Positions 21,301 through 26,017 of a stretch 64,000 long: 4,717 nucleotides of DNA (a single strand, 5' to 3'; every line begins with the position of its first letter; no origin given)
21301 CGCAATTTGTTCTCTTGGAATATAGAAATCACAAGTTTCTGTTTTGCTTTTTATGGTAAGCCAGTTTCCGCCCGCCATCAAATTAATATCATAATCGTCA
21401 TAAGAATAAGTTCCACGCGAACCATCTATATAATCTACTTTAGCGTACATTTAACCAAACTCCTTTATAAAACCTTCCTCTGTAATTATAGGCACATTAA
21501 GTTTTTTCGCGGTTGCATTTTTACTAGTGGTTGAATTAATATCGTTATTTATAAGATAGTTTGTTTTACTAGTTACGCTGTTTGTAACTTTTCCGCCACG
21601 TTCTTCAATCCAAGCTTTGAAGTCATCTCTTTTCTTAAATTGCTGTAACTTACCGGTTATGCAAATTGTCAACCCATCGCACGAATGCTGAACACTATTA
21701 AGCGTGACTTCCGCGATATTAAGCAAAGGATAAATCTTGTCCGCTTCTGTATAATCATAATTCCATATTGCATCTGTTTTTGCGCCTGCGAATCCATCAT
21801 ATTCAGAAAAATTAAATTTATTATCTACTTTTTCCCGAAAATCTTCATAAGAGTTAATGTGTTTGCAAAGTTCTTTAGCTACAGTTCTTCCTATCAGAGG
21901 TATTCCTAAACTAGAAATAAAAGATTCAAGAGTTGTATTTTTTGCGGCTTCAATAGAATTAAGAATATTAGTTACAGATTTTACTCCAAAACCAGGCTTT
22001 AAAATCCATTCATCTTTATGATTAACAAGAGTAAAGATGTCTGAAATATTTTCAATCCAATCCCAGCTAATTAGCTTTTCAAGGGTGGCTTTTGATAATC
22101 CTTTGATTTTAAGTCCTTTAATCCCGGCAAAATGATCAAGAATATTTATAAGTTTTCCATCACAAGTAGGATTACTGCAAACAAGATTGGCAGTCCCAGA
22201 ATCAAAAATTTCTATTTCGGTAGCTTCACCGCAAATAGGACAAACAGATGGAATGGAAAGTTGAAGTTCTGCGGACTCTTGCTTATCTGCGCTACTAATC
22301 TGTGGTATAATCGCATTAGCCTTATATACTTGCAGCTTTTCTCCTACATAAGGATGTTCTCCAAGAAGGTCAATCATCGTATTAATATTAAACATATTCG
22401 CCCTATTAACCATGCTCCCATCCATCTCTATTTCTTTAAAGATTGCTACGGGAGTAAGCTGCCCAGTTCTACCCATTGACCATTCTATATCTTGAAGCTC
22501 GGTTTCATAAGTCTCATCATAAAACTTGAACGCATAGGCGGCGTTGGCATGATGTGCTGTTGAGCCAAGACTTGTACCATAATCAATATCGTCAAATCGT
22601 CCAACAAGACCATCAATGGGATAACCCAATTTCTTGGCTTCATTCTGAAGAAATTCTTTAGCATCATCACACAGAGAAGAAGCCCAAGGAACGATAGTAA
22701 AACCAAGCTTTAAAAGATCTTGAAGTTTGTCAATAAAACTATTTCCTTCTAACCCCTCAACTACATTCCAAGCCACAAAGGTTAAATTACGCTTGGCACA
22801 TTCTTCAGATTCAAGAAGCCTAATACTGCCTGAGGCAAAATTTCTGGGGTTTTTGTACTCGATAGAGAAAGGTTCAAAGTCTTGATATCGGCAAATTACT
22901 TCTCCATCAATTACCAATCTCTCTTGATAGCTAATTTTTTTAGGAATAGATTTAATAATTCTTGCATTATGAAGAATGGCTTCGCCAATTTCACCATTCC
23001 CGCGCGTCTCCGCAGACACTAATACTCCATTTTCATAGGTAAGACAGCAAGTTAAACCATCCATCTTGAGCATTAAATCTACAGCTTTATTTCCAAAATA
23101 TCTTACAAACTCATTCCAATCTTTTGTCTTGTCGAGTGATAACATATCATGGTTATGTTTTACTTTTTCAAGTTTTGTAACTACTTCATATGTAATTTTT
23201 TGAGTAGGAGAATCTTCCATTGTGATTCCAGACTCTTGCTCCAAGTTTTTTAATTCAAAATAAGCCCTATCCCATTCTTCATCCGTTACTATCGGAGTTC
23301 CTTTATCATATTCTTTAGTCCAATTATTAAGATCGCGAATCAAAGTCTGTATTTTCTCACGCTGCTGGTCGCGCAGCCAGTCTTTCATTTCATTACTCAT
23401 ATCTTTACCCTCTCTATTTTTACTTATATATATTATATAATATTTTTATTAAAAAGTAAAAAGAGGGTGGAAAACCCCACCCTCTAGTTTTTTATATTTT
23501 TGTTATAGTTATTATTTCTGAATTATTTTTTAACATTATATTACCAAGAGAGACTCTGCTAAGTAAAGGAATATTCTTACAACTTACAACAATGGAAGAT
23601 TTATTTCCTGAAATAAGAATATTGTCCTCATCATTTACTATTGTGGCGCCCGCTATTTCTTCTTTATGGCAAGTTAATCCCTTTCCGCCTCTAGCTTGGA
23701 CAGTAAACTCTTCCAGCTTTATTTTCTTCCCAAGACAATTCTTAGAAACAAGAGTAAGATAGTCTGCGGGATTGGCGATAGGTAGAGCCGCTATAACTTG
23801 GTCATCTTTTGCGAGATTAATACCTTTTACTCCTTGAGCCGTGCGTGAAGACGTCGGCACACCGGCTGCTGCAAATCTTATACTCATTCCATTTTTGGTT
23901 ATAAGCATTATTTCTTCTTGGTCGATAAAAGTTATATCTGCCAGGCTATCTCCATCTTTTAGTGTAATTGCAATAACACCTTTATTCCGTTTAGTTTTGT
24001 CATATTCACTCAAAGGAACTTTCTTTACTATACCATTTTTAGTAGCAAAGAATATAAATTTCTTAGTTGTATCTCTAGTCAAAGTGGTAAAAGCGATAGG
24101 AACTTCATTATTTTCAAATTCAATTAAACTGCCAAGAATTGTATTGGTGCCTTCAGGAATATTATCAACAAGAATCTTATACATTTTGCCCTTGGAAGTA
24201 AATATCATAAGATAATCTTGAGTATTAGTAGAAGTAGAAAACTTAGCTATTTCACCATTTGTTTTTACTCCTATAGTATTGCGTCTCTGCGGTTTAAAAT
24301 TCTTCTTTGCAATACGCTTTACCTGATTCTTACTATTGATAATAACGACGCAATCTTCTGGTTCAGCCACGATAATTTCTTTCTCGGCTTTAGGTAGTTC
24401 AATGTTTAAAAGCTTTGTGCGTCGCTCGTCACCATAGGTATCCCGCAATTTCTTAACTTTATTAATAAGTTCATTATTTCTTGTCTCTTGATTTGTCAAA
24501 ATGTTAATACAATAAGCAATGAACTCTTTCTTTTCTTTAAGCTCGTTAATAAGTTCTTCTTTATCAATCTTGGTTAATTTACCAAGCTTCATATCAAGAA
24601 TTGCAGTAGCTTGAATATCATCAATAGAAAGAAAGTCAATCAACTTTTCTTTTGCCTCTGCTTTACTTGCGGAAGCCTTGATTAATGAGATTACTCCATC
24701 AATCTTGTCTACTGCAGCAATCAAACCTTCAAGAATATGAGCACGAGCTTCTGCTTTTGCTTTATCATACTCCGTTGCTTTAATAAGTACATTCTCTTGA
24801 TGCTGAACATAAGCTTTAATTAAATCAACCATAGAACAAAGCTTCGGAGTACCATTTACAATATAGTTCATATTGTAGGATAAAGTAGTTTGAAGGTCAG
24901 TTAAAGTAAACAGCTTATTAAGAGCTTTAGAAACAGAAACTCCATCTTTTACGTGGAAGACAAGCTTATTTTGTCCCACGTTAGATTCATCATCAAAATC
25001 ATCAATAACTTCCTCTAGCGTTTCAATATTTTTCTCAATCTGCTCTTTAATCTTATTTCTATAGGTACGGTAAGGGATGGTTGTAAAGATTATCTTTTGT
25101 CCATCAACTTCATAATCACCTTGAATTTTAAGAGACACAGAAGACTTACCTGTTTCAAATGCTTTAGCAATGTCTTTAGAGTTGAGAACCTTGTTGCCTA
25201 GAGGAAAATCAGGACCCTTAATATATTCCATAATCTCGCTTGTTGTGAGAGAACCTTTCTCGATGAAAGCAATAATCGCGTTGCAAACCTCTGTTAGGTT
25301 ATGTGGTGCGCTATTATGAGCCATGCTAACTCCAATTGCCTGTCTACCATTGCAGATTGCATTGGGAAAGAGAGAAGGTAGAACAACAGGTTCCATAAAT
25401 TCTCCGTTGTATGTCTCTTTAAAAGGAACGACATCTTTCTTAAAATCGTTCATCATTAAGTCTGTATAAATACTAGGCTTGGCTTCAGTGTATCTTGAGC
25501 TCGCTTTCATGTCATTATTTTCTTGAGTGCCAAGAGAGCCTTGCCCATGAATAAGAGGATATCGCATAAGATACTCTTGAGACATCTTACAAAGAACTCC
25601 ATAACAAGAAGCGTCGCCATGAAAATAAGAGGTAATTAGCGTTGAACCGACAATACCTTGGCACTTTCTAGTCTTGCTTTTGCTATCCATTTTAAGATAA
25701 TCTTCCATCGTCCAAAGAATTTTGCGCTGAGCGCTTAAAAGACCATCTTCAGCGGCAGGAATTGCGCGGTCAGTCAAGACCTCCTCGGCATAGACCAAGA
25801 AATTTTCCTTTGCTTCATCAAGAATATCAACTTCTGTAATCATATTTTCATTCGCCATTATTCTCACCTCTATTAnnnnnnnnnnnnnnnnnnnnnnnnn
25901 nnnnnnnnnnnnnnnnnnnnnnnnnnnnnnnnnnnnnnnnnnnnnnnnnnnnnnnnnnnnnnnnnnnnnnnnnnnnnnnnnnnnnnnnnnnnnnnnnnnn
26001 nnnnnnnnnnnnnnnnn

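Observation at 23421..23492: Conserved 40-nt promoter-plus-terminator module repeated about 15 times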

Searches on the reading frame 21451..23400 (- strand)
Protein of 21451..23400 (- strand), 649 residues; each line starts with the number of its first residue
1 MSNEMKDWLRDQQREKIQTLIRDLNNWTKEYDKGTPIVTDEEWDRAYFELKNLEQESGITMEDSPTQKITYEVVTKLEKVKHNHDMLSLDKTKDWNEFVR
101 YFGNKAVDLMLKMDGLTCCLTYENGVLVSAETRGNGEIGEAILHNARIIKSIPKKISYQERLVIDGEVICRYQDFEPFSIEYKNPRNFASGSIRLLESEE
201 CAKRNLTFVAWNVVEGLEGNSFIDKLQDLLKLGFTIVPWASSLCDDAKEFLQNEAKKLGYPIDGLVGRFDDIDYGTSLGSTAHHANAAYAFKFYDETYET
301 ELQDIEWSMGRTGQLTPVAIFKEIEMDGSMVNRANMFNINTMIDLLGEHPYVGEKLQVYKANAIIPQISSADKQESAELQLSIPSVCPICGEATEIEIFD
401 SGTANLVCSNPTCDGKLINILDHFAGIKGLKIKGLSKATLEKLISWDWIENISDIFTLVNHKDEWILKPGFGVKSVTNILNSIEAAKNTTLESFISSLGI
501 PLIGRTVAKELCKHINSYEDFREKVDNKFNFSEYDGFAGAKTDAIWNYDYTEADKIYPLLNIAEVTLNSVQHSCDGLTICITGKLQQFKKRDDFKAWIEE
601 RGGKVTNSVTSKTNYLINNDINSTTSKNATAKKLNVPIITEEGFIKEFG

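Call 12: search_protein_families(library=phrogs, proteins=[window:21451-23400:-])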
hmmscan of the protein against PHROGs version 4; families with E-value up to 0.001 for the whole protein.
window:21451-23400:- (649 aa): 5 families
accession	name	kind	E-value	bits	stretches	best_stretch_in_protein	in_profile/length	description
phrog_3869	-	DNA, RNA and nucleotide metabolism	2.4e-157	526.3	1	12-648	4-653/656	NAD-dependent DNA ligase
phrog_3359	-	DNA, RNA and nucleotide metabolism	6.8e-45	154.7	1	25-369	9-320/325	NAD-dependent DNA ligase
phrog_3498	-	DNA, RNA and nucleotide metabolism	1.3e-44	153.9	1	380-647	2-252/256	NAD-dependent DNA ligase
phrog_2561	-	DNA, RNA and nucleotide metabolism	6.8e-08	33.9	1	568-646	83-158/167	DNA ligase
phrog_3989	-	unknown function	2.3e-06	28.1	1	568-617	201-249/296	-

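Call 18: find_related_loci(query=window:21451-23400:-, collection=viral_contigs, flank=10000)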
Query window:21451-23400:- (649 aa) in viral_contigs; peptide patterns used: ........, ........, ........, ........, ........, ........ (x = any residue, [..] = any of these).
50 stretches matched a pattern; 42 encode a relative of the query (tblastn E <= 1e-3); 42 distinct loci.
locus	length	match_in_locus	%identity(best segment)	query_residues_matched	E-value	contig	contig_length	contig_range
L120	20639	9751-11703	58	5-648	0e+0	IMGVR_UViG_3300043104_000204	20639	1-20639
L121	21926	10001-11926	58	16-648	0e+0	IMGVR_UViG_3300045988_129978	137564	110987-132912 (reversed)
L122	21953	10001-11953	58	5-648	0e+0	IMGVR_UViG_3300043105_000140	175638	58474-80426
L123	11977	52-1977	58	16-648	0e+0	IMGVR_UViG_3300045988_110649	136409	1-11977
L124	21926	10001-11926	58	16-648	0e+0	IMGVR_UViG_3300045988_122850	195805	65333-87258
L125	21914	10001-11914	58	20-648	0e+0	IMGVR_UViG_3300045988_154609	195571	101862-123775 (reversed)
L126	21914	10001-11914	59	20-648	0e+0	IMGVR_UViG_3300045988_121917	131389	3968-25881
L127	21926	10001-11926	58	16-648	0e+0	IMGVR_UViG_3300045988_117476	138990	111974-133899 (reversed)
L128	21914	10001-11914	57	20-648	0e+0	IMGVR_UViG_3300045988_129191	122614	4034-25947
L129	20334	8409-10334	58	16-648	0e+0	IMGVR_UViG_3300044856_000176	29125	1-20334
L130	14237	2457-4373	58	15-648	0e+0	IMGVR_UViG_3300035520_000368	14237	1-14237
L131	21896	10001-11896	55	14-642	0e+0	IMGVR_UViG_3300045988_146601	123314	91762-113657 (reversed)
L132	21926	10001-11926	58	16-648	0e+0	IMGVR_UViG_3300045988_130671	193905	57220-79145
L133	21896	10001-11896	54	14-648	0e+0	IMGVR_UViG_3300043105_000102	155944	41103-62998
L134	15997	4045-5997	55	6-648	0e+0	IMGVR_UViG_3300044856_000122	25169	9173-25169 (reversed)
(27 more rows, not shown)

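Call 47: find_encoding_contigs(protein=window:21451-23400:-, flank=10000, max_places=4)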
Protein window:21451-23400:- (649 aa): no gene with exactly this product is on record in the collection.
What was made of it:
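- Tried and rejected: The exact ligase protein is not on record (call 47).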

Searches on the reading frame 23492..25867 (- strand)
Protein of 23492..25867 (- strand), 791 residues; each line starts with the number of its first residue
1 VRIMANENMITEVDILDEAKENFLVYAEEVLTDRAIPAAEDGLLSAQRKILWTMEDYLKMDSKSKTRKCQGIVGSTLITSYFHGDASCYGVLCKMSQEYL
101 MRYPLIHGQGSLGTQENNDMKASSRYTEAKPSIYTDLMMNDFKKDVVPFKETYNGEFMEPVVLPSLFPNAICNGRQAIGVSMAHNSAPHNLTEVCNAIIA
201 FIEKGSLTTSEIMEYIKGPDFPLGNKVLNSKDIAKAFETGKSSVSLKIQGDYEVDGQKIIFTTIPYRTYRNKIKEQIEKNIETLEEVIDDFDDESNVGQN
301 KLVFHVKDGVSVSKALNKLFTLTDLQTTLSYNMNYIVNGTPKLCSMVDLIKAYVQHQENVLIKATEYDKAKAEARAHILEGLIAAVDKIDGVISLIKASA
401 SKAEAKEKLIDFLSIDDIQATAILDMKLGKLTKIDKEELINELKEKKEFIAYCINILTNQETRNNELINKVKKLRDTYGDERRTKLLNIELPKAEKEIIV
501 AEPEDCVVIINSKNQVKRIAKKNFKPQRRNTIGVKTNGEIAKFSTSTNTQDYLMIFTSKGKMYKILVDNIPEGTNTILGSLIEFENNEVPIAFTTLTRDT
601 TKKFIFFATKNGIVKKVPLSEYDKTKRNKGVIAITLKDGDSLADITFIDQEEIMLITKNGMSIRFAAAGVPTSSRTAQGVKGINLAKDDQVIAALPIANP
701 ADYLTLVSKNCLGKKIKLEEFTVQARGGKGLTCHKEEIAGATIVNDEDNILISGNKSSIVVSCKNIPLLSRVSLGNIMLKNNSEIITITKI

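Call 12: search_protein_families(library=phrogs, proteins=[window:23492-25867:-])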
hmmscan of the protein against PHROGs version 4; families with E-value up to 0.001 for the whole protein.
window:23492-25867:- (791 aa): 3 families
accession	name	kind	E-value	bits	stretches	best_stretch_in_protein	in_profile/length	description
phrog_551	-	DNA, RNA and nucleotide metabolism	5.6e-116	389.7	1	6-721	3-701/701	DNA topoisomerase II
phrog_28877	-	DNA, RNA and nucleotide metabolism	3.6e-94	317.4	1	8-702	680-1380/1441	DNA topoisomerase II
phrog_20354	-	DNA, RNA and nucleotide metabolism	1e-14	56.2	1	20-142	13-133/142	DNA topoisomerase II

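Call 13: search_dna_similar(query=window:23492-25867:-, collection=phages, mode=protein, max_rows=20)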
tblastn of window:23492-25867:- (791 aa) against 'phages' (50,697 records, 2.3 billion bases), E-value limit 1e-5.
Records with a match: 1693; places in all: 1695; records where one place covers at least 80% of the query: 115.
Best place of each record, by identity: <60% 1693.
By first word of the organism name: Escherichia 582; Klebsiella 172; Aeromonas 80; Shigella 78; Acinetobacter 75; Erwinia 65; Vibrio 63; Bacteriophage 52; Bacillus 46; Enterobacteria 43; and 55 more.
By host as written in the record: Escherichia coli 251; - 223; Erwinia amylovora 46; Klebsiella pneumoniae 41; Aeromonas salmonicida 29; Escherichia coli O157:H7 25; Escherichia coli B 24; Shigella sp. 20; and 448 more.
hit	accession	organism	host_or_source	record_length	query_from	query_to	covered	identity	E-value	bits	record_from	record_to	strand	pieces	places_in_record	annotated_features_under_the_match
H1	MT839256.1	Bacteriophage sp.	human fecal samples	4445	10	791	99%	36.2%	7e-126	415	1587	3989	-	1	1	record has no annotation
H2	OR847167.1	Listeria phage LM 4-11-1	Listeria monocytogenes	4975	10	789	99%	35.5%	2e-120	402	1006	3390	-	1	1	record has no annotation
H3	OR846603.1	Enterococcus phage Efs 1-1-1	Enterococcus faecalis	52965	10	788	98%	35.3%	6e-118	399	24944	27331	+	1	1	record has no annotation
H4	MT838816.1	Bacteriophage sp.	human fecal samples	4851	8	791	99%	35.0%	6e-122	406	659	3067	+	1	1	record has no annotation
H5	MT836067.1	Bacteriophage sp.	human fecal samples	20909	10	785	98%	35.3%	9e-129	430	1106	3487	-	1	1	record has no annotation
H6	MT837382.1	Bacteriophage sp.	human fecal samples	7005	8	791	99%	34.8%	4e-120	404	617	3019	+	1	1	record has no annotation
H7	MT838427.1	Bacteriophage sp.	human fecal samples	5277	10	791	99%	34.9%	2e-117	395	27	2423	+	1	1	record has no annotation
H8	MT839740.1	Bacteriophage sp.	human fecal samples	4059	7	790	99%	33.7%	9e-120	397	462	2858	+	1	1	record has no annotation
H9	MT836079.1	Bacteriophage sp.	human fecal samples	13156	10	775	97%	34.5%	6e-114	387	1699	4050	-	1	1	record has no annotation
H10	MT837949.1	Bacteriophage sp.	human fecal samples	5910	6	790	99%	33.6%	4e-117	395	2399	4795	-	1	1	record has no annotation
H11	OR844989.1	Staphylococcus phage SA 1306 Kay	Staphylococcus aureus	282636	7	791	99%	33.0%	8e-119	401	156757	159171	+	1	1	record has no annotation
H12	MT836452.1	Bacteriophage sp.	human fecal samples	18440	10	782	98%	33.3%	1e-114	389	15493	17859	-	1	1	record has no annotation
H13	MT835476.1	Bacteriophage sp.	human fecal samples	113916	10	789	99%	32.9%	1e-100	348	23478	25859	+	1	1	record has no annotation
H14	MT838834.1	Bacteriophage sp.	human fecal samples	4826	6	775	97%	33.2%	4e-115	387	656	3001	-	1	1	record has no annotation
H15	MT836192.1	Bacteriophage sp.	human fecal samples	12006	10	791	99%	32.7%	3e-118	399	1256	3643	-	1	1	record has no annotation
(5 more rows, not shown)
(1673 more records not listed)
